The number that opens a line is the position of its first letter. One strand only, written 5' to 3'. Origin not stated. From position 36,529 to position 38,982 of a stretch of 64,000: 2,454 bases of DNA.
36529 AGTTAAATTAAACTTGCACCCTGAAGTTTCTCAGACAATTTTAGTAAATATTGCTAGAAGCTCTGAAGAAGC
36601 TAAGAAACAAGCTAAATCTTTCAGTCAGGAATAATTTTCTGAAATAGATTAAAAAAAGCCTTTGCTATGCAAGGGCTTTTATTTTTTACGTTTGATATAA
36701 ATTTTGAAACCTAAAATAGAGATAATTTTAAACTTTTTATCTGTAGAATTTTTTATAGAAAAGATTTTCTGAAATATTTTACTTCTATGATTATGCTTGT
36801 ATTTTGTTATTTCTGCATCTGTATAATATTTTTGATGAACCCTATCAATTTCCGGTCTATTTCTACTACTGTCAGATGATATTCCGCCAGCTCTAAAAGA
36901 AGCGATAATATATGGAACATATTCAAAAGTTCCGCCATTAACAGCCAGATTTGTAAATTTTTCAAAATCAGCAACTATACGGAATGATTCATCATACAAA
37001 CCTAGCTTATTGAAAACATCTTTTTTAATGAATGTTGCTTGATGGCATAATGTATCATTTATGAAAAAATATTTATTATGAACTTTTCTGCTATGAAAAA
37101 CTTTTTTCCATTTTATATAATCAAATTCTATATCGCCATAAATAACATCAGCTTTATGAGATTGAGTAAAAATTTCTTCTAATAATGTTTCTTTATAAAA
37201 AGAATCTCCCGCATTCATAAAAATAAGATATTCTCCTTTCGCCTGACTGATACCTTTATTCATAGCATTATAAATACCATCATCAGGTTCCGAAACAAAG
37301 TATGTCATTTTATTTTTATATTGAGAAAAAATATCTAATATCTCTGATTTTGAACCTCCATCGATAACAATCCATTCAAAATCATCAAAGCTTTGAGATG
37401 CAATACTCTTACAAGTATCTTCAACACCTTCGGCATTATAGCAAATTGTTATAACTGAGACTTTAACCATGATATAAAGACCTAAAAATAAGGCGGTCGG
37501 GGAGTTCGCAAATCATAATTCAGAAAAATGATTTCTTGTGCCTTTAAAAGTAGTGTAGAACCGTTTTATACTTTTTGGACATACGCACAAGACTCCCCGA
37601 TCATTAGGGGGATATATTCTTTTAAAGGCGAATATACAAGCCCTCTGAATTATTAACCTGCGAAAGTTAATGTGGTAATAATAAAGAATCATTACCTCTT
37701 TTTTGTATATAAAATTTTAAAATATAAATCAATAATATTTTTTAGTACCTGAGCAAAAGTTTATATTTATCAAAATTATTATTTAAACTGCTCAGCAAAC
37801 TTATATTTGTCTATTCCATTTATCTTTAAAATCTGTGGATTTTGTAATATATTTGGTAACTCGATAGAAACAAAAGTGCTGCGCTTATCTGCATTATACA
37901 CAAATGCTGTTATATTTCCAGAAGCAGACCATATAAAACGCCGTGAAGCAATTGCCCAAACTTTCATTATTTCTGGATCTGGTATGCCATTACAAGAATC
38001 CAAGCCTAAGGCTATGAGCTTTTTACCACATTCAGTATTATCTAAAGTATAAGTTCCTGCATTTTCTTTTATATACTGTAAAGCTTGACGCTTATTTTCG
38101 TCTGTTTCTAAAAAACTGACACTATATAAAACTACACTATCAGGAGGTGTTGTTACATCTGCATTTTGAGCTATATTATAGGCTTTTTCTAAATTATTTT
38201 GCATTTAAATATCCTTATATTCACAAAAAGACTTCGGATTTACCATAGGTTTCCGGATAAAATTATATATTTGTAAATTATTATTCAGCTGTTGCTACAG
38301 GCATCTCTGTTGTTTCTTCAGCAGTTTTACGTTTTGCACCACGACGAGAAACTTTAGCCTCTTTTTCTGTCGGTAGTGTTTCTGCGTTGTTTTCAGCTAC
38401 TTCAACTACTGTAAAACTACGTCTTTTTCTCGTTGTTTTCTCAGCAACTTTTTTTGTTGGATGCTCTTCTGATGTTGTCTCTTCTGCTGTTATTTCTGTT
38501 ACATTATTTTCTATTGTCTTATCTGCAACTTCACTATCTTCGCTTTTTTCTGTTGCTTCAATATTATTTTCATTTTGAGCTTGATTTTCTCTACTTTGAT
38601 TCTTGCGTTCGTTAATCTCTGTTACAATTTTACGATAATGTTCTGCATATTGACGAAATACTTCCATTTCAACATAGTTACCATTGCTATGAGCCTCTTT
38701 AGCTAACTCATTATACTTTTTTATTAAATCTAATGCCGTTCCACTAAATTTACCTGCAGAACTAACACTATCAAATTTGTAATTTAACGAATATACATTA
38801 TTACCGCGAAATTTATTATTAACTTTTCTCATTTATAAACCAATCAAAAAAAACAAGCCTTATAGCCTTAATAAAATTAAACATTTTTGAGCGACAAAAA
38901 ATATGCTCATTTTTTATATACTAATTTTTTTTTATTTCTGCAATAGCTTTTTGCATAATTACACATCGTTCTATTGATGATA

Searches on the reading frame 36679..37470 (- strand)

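Call 43: search_protein_families(library=pfam, proteins=[window:36679-37470:-], max_evalue=0.001)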
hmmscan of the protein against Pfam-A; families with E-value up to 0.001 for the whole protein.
window:36679-37470:- (263 aa): 2 families
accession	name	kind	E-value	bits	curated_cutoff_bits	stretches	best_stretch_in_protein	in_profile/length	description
PF00535.33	Glycos_transf_2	-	2e-19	70.6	23.3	1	5-137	1-140/168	Glycosyl transferase family 2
PF10111.15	Glyco_tranf_2_2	-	1.6e-10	41.4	27.3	1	9-187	5-211/276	Glycosyltransferase like family 2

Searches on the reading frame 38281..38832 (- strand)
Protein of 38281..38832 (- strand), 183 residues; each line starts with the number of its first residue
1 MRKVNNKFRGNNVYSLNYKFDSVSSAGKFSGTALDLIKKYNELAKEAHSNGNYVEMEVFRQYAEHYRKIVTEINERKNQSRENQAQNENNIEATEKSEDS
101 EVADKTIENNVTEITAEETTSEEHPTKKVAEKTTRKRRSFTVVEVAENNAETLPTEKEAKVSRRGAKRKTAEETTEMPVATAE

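Call 43: search_protein_families(library=pfam, proteins=[window:38281-38832:-], max_evalue=0.001)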
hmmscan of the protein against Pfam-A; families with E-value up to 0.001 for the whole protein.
window:38281-38832:- (183 aa): 1 family
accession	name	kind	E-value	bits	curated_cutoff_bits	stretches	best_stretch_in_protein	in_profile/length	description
PF13763.11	DUF4167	-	1.1e-14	54.9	25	1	4-75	5-77/78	Domain of unknown function (DUF4167)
